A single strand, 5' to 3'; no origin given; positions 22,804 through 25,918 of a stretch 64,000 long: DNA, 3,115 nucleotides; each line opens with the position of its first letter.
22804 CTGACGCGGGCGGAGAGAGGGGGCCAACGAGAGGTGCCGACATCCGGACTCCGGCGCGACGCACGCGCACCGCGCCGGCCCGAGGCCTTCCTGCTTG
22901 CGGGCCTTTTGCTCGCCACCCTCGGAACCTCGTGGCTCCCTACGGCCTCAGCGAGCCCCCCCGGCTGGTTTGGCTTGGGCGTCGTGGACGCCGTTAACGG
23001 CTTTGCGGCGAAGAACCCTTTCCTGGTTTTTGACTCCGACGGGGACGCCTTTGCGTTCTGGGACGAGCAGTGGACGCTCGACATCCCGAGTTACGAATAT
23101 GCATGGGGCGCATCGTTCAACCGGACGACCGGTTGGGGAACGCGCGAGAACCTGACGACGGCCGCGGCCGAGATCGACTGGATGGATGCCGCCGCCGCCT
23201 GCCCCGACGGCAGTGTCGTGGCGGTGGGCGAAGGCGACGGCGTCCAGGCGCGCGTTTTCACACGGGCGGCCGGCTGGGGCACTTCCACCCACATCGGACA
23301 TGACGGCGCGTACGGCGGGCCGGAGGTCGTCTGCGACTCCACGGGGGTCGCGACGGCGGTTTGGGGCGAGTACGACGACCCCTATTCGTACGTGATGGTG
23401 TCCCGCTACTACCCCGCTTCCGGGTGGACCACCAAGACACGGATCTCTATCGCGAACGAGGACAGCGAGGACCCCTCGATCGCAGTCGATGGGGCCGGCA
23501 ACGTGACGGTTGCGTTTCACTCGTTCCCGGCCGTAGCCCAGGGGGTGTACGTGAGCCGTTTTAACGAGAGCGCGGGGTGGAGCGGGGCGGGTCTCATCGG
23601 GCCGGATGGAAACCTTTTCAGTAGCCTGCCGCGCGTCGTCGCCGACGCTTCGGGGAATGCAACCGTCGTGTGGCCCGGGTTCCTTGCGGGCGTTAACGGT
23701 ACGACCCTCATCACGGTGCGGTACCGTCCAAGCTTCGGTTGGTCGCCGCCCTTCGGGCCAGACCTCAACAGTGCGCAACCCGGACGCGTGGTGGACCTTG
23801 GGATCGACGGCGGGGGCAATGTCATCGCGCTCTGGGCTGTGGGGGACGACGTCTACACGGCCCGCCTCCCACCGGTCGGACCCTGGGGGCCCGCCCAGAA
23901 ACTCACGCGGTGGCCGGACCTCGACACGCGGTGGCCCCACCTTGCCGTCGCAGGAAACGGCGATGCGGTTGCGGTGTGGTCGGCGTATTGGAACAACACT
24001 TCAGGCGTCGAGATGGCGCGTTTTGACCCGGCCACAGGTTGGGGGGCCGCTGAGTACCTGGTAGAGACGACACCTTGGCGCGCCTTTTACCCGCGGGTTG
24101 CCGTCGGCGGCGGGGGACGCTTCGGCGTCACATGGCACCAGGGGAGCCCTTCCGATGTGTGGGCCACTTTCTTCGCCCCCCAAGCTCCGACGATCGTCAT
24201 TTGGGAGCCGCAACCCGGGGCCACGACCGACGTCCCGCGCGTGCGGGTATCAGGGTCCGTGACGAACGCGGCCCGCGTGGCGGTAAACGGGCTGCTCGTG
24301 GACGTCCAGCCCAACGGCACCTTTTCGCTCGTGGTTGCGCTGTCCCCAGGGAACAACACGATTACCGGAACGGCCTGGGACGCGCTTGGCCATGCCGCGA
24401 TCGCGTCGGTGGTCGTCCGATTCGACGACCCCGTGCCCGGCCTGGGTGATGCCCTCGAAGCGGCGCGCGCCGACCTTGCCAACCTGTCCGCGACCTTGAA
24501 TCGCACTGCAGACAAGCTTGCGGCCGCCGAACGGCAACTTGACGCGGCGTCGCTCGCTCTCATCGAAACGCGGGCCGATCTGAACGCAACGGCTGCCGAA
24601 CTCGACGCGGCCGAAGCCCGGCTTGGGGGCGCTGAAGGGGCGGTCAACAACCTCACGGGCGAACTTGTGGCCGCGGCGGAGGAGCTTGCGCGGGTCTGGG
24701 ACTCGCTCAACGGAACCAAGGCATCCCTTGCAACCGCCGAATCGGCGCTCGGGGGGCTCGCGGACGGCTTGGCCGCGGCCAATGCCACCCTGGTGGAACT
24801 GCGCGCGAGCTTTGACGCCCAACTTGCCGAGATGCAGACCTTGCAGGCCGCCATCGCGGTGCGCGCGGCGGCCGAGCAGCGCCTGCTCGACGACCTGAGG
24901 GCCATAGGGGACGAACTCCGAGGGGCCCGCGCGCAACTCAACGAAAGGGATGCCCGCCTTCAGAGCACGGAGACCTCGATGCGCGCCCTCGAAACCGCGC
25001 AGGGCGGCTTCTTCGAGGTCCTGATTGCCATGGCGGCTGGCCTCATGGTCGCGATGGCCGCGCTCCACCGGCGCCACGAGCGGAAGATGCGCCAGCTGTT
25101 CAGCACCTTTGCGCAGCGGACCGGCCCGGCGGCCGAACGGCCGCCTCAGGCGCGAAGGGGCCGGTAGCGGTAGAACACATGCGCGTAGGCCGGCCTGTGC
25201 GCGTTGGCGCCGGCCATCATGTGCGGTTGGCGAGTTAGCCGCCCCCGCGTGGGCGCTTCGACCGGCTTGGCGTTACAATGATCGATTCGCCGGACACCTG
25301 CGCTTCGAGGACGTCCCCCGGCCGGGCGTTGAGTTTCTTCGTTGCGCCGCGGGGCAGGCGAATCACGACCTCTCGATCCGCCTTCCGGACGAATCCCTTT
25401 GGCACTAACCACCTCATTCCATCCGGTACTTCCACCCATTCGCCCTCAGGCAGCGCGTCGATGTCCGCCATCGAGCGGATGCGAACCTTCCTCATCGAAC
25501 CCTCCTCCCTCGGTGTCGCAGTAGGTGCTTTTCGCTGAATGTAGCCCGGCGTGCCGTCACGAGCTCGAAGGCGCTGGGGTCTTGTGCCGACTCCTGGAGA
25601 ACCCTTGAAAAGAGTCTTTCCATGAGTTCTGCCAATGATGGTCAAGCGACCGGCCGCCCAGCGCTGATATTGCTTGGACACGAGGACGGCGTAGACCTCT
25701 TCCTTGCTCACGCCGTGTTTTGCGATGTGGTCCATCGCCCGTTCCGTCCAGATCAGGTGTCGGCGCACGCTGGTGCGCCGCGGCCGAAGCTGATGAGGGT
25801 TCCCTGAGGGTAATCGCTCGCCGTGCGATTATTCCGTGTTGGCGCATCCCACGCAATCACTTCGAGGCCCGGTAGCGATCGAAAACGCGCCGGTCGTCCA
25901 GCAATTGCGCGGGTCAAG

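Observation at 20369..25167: Tandem paralogs with a tetrabrachion-like layout: novel 8x Trp-repeat head, Ig-like domain, sequon-studded coiled-coil stalk and C-terminal TM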

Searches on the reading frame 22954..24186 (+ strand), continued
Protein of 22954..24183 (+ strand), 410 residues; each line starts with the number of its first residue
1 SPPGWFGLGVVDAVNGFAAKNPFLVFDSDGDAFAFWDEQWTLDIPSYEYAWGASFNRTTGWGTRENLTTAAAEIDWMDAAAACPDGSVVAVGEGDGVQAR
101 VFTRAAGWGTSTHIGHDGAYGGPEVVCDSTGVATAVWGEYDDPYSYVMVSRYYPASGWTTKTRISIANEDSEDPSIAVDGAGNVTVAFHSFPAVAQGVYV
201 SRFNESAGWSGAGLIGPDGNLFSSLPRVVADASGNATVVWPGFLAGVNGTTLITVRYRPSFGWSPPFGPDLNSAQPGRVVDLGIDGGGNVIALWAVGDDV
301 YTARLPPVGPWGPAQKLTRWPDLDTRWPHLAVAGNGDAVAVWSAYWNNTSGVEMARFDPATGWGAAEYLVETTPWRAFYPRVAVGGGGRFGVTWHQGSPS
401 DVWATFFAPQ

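Call 38: find_encoding_contigs(protein=P0017, flank=10000, max_places=2)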
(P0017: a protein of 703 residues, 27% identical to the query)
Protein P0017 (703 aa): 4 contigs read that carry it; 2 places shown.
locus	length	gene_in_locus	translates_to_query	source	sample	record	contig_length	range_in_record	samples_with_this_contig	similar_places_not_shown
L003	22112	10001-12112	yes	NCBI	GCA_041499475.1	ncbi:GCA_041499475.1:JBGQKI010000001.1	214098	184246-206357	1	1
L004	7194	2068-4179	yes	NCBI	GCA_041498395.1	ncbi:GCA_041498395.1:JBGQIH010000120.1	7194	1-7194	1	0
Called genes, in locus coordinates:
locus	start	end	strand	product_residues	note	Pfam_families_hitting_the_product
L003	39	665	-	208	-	PF06736:TMEM175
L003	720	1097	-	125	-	PF08818:DUF1801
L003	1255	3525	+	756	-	PF09136:Glucodextran_B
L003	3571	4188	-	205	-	-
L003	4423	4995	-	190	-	-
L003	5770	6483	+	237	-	PF00848:Ring_hydroxyl_A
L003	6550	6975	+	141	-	PF08818:DUF1801 (weak)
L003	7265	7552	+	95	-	-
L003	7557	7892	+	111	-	-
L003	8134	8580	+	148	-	PF07366:SnoaL, PF12680:SnoaL_2 (weak)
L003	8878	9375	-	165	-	PF07040:DUF1326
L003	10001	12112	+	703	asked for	PF09136:Glucodextran_B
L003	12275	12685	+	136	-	PF13577:SnoaL_4 (weak), PF08332:CaMKII_AD (faint), PF13474:SnoaL_3, PF14534:DUF4440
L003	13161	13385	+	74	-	-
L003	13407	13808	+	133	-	PF13650:Asp_protease_2, PF13975:gag-asp_proteas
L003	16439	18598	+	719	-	PF09136:Glucodextran_B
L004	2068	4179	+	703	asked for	PF09136:Glucodextran_B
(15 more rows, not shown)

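Call 40: find_encoding_contigs(protein=P0040, flank=10000, max_places=1)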
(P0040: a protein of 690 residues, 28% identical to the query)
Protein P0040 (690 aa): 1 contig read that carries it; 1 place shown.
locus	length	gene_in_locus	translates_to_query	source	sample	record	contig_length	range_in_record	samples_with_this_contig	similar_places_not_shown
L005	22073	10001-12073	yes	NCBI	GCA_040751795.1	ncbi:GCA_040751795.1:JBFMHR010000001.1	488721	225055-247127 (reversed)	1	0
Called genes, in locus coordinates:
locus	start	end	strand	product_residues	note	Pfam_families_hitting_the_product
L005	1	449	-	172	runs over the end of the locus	PF04079:SMC_ScpB, PF01978:TrmB (faint)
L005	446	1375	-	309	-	PF02616:SMC_ScpA (weak)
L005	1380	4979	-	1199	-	PF02463:SMC_N, PF13175:AAA_15, PF13304:AAA_21 (faint), PF13555:AAA_29 (weak), PF24161:CCDC39, PF06470:SMC_hinge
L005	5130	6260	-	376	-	PF13439:Glyco_transf_4, PF13579:Glyco_trans_4_4, PF13692:Glyco_trans_1_4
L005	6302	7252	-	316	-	PF01408:GFO_IDH_MocA, PF02894:GFO_IDH_MocA_C, PF22725:GFO_IDH_MocA_C3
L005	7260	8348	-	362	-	PF01041:DegT_DnrJ_EryC1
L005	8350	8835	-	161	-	PF25084:LbH_EIF2B (weak), PF25087:GMPPB_C (faint), PF00132:Hexapep, PF14602:Hexapep_2 (weak)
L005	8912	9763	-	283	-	PF00483:NTP_transferase, PF12804:NTP_transf_3 (weak)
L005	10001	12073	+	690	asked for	PF06522:B12D (faint), PF09136:Glucodextran_B, PF17936:Big_6 (weak), PF19220:Rod_CreS (weak)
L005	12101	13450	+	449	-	PF01262:AlaDh_PNT_C (weak), PF01266:DAO (faint), PF03721:UDPG_MGDP_dh_N, PF00984:UDPG_MGDP_dh, PF03720:UDPG_MGDP_dh_C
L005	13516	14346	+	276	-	PF00535:Glycos_transf_2, PF10111:Glyco_tranf_2_2 (weak), PF13641:Glyco_tranf_2_3, PF13632:Glyco_trans_2_3 (weak)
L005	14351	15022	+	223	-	PF00535:Glycos_transf_2, PF13641:Glyco_tranf_2_3 (weak)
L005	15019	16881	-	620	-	PF03415:Peptidase_C11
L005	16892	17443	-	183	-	PF03167:UDG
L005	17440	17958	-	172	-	PF00156:Pribosyltran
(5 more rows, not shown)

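Call 41: find_encoding_contigs(protein=P0024, flank=10000, max_places=1)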
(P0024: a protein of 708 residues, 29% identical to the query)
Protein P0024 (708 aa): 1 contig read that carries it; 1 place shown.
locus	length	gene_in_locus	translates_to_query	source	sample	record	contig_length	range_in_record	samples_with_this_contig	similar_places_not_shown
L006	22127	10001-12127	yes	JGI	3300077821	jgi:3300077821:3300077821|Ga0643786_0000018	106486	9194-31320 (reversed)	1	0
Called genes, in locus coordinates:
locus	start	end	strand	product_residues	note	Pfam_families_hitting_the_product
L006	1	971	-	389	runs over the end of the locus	PF01266:DAO (faint), PF01494:FAD_binding_3, PF07992:Pyr_redox_2 (faint)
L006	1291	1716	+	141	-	PF00903:Glyoxalase (weak)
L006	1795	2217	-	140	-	PF00903:Glyoxalase (faint), PF22677:Ble-like_N (weak)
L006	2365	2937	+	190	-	-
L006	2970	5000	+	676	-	PF09136:Glucodextran_B, PF17936:Big_6 (weak)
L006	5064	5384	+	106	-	-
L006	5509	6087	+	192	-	PF01169:GDT1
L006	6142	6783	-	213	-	PF06736:TMEM175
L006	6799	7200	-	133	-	PF08818:DUF1801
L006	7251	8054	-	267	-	PF00561:Abhydrolase_1, PF12697:Abhydrolase_6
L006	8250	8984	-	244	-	PF08843:AbiEii (weak)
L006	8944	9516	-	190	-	-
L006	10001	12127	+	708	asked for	PF09136:Glucodextran_B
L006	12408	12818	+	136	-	PF08332:CaMKII_AD (weak), PF13474:SnoaL_3, PF14534:DUF4440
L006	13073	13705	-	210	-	PF07040:DUF1326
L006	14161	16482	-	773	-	PF17936:Big_6 (faint), PF09136:Glucodextran_B (weak)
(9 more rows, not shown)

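Call 63: list_cluster_members(proteins=[P0008, P0017, P0003, P0021, P0030, P0044, P0027, P0065, P0036, P0046])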
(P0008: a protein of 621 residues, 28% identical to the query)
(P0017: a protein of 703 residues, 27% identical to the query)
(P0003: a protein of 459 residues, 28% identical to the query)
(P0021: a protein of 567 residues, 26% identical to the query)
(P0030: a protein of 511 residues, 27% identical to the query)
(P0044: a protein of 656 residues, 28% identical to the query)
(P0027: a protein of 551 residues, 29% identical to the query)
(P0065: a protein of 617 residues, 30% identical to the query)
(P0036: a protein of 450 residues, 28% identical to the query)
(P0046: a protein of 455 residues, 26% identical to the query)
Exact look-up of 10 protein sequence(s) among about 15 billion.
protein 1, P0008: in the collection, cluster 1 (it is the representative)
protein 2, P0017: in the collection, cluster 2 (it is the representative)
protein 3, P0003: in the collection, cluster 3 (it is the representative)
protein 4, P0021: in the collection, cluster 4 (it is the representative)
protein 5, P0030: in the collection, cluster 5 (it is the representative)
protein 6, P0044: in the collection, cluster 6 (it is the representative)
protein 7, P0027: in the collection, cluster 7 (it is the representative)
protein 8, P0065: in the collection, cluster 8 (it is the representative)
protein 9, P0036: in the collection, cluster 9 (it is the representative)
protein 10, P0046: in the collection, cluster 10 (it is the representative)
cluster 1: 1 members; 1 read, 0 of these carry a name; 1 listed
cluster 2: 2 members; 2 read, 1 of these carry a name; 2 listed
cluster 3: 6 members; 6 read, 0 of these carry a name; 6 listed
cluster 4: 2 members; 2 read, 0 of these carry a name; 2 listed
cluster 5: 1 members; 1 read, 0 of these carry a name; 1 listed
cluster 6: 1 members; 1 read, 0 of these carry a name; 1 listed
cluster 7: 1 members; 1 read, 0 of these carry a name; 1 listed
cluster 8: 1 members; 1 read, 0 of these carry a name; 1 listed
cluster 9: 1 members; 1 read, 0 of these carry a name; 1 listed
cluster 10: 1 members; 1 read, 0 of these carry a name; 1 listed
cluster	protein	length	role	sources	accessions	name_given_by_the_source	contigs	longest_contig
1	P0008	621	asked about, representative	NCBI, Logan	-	-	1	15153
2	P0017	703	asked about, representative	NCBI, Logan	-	-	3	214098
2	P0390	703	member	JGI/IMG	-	hypothetical protein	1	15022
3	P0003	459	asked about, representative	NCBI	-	-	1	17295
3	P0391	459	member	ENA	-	-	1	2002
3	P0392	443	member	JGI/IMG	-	-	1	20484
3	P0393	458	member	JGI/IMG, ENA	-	-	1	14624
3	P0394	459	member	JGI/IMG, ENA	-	-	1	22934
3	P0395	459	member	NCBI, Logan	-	-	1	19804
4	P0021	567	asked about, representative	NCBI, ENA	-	-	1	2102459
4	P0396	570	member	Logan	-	-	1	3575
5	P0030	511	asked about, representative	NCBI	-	-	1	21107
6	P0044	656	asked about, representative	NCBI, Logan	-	-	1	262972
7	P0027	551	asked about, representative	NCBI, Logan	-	-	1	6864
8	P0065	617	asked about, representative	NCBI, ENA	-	-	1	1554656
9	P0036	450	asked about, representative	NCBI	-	-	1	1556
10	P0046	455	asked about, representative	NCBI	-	-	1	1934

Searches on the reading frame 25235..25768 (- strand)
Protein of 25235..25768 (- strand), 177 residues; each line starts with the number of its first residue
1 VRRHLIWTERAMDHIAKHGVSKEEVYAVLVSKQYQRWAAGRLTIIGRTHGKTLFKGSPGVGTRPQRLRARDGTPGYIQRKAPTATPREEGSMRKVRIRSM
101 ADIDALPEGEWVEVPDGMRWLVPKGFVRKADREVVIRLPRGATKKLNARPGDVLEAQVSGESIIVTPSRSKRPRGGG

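Call 23: search_protein_families(library=pfam, proteins=[window:25235-25768:-], max_evalue=0.001)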
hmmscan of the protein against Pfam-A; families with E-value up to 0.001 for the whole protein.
window:25235-25768:- (177 aa): 1 family
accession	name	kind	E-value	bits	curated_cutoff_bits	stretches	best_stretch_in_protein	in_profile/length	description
PF04014.23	MazE_antitoxin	-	2.3e-05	24.7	24.7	1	127-172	1-47/48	Antidote-toxin recognition MazE, bacterial antitoxin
